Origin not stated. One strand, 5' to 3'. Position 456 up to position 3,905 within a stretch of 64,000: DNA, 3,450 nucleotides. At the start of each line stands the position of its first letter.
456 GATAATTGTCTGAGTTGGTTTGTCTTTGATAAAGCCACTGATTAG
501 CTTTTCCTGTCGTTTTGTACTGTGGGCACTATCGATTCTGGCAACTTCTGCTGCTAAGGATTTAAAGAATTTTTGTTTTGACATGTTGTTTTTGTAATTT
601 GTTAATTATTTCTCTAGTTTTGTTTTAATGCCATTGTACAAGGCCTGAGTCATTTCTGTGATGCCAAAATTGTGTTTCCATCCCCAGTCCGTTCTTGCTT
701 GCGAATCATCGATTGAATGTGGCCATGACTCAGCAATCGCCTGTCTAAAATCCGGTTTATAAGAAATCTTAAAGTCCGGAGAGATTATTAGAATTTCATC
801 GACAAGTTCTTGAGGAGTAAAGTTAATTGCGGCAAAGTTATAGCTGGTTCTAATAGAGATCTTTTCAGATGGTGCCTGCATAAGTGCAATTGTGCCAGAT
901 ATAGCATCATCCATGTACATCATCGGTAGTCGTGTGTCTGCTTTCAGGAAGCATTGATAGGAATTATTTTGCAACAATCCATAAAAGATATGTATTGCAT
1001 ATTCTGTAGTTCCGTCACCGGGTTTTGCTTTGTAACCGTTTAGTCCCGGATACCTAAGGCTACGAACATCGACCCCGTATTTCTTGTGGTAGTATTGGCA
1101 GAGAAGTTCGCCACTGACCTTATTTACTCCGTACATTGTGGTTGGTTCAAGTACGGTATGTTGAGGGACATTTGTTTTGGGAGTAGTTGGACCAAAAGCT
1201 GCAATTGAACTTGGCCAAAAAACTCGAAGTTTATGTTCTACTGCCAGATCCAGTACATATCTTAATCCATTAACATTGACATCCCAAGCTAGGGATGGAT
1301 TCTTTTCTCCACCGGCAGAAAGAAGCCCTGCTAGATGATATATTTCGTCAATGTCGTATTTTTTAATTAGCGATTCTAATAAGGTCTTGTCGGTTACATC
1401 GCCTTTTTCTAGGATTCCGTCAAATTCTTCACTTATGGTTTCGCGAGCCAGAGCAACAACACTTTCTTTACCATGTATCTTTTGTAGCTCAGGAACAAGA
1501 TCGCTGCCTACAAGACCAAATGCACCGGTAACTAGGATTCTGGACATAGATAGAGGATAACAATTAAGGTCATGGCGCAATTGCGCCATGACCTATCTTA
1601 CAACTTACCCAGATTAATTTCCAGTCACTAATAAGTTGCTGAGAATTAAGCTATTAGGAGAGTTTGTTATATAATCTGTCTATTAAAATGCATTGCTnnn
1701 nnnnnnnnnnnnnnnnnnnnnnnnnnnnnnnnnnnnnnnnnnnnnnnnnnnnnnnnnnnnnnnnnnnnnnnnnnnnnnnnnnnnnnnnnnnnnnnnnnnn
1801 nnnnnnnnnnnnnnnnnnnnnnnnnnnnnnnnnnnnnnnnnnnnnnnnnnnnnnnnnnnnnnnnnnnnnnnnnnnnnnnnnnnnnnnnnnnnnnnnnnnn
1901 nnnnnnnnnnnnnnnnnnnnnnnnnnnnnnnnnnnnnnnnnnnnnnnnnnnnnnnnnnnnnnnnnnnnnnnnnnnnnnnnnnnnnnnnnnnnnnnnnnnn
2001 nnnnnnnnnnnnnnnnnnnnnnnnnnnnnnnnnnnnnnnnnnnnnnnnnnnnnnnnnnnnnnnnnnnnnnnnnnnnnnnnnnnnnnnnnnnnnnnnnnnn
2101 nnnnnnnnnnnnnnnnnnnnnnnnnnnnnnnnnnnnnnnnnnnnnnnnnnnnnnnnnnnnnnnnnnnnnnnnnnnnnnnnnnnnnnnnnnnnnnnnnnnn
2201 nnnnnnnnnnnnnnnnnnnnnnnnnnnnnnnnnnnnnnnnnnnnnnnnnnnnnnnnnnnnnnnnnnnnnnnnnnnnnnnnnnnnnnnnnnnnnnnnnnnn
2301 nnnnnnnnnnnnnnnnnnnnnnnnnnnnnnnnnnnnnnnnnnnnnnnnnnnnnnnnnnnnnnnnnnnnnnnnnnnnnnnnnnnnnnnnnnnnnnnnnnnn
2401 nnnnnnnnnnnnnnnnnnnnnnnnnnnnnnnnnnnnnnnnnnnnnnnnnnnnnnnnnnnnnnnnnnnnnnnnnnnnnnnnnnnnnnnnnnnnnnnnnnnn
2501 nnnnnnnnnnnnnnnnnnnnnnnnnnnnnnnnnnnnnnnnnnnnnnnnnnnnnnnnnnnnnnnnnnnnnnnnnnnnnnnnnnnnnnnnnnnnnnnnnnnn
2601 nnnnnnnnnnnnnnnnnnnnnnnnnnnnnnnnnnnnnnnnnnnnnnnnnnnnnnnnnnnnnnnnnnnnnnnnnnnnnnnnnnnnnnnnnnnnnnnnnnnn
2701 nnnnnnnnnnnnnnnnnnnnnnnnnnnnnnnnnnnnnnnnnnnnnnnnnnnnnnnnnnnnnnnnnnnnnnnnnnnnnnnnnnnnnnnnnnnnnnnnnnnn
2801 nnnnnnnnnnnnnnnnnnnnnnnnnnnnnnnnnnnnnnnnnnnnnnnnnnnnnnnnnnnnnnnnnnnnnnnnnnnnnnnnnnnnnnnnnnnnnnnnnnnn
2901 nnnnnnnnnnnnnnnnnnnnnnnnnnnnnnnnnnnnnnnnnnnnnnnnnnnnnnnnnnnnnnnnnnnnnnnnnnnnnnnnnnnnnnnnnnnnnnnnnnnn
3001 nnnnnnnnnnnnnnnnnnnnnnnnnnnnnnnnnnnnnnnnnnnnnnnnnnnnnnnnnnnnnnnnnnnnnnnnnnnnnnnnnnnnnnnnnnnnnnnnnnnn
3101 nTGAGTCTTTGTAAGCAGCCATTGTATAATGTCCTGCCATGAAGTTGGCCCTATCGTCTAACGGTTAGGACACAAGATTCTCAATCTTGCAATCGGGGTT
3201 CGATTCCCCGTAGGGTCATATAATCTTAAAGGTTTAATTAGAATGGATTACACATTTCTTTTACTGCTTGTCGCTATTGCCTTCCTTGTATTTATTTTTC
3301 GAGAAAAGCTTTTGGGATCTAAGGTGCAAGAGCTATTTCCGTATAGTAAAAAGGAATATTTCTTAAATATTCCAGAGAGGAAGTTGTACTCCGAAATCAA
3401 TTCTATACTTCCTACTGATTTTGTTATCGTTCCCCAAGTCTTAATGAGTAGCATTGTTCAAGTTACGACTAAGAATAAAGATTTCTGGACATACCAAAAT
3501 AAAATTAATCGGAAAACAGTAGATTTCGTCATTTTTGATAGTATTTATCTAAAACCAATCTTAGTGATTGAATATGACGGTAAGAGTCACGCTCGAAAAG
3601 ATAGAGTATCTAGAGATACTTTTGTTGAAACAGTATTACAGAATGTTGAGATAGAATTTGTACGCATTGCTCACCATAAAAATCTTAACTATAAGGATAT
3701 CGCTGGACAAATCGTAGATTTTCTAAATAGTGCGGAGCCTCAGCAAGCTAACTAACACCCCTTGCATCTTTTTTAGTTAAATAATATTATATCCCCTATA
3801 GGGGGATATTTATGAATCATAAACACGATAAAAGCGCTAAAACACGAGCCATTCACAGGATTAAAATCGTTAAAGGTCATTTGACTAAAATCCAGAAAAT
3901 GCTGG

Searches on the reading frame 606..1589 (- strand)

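Call 43: search_protein_families(library=pfam, proteins=[window:606-1589:-], max_evalue=0.001)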
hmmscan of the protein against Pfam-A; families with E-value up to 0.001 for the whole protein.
window:606-1589:- (327 aa): 6 families
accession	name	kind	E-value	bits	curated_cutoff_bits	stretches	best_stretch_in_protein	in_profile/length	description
PF01370.27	Epimerase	-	7.9e-33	114.3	20.9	1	18-243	1-231/240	NAD dependent epimerase/dehydratase family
PF16363.11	GDP_Man_Dehyd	-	3.6e-20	73.1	27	1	19-315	1-330/332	GDP-mannose 4,6 dehydratase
PF04321.23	RmlD_sub_bind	-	1.8e-11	44.1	27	1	17-171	2-143/287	RmlD substrate binding domain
PF01073.25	3Beta_HSD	-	5.6e-09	35.9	22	1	19-139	1-127/280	3-beta hydroxysteroid dehydrogenase/isomerase family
PF02719.21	Polysacc_synt_2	-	1.6e-07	31.2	20.2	1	18-170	1-155/293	Polysaccharide biosynthesis protein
PF07993.18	NAD_binding_4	-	3.7e-06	26.7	20.1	0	79-227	88-252/258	Male sterility protein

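Call 46: search_protein_families(library=pfam, proteins=[window:606-1589:-], max_evalue=0.01)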
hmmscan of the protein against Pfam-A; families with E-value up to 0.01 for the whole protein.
window:606-1589:- (327 aa): 6 families
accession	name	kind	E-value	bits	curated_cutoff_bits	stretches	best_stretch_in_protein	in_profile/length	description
PF01370.27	Epimerase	-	7.9e-33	114.3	20.9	1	18-243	1-231/240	NAD dependent epimerase/dehydratase family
PF16363.11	GDP_Man_Dehyd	-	3.6e-20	73.1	27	1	19-315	1-330/332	GDP-mannose 4,6 dehydratase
PF04321.23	RmlD_sub_bind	-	1.8e-11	44.1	27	1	17-171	2-143/287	RmlD substrate binding domain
PF01073.25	3Beta_HSD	-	5.6e-09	35.9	22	1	19-139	1-127/280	3-beta hydroxysteroid dehydrogenase/isomerase family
PF02719.21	Polysacc_synt_2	-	1.6e-07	31.2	20.2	1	18-170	1-155/293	Polysaccharide biosynthesis protein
PF07993.18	NAD_binding_4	-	3.7e-06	26.7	20.1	1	79-227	88-252/258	Male sterility protein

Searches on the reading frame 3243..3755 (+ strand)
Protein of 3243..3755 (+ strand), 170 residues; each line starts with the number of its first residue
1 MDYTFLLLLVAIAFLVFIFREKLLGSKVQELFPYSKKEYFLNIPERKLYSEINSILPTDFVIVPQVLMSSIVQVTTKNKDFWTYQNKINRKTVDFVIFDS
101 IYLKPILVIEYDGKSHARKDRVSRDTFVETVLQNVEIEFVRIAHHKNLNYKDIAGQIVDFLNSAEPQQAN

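Call 43: search_protein_families(library=pfam, proteins=[window:3243-3755:+], max_evalue=0.001)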
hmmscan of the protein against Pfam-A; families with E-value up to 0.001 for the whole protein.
window:3243-3755:+ (170 aa): 2 families
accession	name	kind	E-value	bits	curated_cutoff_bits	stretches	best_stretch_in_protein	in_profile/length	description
PF10881.14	DUF2726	-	3.2e-22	79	24.7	1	39-157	3-123/126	Protein of unknown function (DUF2726)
PF18741.7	MTES_1575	-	3.4e-05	24.3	38.2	1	84-146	18-80/96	REase_MTES_1575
